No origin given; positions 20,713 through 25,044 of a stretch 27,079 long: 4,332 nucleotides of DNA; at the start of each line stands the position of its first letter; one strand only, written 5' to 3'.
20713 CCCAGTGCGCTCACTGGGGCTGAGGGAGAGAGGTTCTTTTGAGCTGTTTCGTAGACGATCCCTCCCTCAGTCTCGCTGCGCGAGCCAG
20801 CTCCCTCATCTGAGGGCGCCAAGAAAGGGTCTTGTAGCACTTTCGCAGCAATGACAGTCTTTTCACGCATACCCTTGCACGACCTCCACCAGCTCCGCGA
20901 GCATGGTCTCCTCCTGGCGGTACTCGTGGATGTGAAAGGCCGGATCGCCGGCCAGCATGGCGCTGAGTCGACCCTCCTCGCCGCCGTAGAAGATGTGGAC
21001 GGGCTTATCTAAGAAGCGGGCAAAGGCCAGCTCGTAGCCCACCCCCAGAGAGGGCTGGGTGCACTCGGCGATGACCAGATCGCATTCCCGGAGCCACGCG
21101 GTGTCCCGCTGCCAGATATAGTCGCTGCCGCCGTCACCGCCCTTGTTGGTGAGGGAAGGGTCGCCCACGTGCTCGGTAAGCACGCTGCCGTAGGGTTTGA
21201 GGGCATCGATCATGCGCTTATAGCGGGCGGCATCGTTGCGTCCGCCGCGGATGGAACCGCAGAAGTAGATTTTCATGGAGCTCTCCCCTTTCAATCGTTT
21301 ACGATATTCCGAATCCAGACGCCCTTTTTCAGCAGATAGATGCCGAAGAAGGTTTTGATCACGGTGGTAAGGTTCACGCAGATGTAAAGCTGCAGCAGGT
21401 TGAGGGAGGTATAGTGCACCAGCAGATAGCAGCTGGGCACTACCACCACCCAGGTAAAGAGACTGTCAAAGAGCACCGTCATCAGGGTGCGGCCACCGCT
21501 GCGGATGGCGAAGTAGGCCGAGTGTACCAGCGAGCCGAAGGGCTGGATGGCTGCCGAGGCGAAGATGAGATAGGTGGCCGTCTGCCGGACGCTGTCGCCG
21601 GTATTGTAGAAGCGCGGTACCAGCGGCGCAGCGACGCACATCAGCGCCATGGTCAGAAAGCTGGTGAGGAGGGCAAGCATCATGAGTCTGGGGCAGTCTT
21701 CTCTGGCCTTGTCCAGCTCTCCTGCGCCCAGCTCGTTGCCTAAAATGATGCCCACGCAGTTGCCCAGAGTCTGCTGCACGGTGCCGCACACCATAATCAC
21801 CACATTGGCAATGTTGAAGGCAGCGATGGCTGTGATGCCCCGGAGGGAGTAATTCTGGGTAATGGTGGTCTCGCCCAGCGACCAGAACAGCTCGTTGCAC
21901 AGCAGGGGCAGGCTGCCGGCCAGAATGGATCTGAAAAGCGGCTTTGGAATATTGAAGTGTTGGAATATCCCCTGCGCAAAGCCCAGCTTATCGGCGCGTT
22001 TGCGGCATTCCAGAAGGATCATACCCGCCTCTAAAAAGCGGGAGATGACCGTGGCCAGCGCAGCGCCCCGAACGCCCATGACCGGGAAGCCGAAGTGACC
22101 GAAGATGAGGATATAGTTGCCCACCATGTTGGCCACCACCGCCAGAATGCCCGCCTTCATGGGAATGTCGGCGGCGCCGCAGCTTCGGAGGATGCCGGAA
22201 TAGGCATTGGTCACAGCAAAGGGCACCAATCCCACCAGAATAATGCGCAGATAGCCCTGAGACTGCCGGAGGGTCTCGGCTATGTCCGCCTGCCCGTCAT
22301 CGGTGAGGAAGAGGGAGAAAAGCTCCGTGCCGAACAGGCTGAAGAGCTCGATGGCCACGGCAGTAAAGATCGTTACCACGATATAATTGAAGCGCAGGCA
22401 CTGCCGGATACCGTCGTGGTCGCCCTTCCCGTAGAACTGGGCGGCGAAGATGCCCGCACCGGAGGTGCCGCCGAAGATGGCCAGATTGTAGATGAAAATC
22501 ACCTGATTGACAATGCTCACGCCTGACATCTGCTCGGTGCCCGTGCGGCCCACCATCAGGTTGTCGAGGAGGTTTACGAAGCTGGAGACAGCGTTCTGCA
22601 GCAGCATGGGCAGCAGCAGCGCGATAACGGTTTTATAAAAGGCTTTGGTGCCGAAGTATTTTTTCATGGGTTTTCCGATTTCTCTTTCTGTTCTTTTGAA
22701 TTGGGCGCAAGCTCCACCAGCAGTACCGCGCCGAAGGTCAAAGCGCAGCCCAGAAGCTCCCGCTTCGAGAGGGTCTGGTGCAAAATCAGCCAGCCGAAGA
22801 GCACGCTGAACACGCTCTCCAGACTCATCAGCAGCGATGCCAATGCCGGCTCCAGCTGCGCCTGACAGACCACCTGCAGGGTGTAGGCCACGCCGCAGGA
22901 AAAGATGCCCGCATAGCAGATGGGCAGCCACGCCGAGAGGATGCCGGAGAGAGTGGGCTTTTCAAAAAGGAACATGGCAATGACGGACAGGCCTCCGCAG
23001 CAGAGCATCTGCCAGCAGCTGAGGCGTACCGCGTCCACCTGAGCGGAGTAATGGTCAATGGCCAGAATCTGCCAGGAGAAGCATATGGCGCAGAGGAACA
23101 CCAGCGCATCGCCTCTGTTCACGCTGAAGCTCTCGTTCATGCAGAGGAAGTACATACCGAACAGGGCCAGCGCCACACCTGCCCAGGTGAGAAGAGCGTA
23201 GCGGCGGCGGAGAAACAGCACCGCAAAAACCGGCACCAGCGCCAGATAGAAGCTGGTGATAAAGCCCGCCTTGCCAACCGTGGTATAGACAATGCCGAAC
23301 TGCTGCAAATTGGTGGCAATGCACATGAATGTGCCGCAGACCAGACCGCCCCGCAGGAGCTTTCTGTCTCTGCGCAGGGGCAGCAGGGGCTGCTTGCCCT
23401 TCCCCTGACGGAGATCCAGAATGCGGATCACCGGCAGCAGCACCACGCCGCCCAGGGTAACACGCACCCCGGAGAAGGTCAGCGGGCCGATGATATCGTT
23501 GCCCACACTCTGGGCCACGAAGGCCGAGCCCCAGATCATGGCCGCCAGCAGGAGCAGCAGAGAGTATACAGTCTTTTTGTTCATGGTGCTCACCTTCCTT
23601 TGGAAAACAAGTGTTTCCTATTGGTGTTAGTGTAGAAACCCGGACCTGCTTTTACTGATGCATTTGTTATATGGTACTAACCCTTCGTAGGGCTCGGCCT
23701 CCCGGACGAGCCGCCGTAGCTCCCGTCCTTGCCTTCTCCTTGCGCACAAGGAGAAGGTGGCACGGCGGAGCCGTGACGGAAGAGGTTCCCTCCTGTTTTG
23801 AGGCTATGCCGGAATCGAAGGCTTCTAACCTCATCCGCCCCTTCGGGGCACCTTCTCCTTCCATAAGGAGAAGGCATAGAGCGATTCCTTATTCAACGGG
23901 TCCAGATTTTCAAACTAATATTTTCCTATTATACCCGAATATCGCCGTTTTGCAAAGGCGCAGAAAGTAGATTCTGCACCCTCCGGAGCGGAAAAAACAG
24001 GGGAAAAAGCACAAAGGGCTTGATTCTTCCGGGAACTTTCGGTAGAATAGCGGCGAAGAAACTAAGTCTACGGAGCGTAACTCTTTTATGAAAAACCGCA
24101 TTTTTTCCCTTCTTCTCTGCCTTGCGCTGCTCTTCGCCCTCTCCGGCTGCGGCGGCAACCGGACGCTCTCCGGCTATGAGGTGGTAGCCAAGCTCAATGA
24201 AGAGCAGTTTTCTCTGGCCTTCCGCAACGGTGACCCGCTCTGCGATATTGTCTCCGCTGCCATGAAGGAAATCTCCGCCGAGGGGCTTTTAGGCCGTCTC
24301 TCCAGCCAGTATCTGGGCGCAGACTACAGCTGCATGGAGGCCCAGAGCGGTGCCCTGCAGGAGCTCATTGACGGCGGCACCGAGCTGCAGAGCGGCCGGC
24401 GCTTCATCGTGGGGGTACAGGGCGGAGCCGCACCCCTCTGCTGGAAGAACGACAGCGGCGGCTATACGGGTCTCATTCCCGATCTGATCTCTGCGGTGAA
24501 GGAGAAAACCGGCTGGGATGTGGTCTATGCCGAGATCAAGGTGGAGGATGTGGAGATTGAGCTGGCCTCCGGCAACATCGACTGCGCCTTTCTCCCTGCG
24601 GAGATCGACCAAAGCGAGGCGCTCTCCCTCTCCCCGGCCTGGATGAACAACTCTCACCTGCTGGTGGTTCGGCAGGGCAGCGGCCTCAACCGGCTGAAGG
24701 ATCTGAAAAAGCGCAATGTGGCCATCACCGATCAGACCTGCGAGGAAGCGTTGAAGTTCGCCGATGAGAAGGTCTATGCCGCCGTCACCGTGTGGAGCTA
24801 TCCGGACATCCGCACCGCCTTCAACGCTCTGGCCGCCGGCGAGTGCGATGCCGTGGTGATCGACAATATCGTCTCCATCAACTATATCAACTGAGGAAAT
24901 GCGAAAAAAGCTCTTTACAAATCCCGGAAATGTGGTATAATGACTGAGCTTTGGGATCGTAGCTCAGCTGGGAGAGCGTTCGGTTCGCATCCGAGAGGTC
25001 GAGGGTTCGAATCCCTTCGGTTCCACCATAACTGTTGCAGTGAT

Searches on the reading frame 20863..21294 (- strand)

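Call 57: search_protein_families(library=pfam, proteins=[window:20863-21294:-], max_evalue=0.00001)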
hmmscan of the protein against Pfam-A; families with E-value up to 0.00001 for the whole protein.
window:20863-21294:- (143 aa): 1 family
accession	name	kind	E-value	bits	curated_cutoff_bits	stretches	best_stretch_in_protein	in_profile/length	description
PF05014.21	Nuc_deoxyrib_tr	-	1.6e-13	51.2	28.8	1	9-103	1-97/117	Nucleoside 2-deoxyribosyltransferase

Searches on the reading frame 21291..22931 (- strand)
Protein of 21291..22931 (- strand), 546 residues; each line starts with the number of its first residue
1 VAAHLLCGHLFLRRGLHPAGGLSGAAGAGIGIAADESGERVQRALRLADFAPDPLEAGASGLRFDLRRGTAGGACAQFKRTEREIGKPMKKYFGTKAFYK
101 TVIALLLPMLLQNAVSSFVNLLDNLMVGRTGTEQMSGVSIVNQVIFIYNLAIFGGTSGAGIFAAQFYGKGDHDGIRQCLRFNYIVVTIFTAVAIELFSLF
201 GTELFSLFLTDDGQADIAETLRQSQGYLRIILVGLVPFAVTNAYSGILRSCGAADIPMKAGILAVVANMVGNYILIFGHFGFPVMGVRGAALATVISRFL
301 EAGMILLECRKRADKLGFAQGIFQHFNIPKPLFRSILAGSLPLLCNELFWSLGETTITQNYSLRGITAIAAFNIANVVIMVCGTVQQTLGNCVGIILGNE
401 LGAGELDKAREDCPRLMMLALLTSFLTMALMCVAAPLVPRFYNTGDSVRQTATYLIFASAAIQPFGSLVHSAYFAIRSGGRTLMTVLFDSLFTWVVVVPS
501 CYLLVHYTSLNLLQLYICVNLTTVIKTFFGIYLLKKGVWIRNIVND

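Call 57: search_protein_families(library=pfam, proteins=[window:21291-22931:-], max_evalue=0.00001)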
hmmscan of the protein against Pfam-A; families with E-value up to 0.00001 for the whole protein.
window:21291-22931:- (546 aa): 1 family
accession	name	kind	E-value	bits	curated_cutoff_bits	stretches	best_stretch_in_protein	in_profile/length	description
PF01554.23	MatE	-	6.5e-39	133.6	24.9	2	108-274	1-161/161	MatE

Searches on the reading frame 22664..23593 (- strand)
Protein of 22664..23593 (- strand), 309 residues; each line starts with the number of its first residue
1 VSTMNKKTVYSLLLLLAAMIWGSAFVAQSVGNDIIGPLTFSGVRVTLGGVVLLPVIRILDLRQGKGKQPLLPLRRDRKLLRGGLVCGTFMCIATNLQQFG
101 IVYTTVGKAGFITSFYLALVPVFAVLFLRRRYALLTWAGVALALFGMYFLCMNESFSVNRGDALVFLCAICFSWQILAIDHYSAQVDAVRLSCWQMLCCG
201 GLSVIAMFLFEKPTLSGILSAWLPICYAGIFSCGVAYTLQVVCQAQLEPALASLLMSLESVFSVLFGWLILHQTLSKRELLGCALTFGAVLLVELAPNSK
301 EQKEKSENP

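Call 57: search_protein_families(library=pfam, proteins=[window:22664-23593:-], max_evalue=0.00001)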
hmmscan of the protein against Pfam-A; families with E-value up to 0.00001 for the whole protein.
window:22664-23593:- (309 aa): 1 family
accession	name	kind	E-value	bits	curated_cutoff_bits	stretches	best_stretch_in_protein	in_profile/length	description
PF00892.27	EamA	-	2.6e-37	128.6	28.2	2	160-293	2-133/135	EamA-like transporter family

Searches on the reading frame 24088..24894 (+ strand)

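Call 57: search_protein_families(library=pfam, proteins=[window:24088-24894:+], max_evalue=0.00001)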
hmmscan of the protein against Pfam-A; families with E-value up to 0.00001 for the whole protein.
window:24088-24894:+ (268 aa): 1 family
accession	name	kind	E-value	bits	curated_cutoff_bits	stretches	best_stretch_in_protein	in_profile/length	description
PF00497.25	SBP_bac_3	-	7.9e-14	52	26.4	1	107-209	2-101/132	Bacterial extracellular solute-binding proteins, family 3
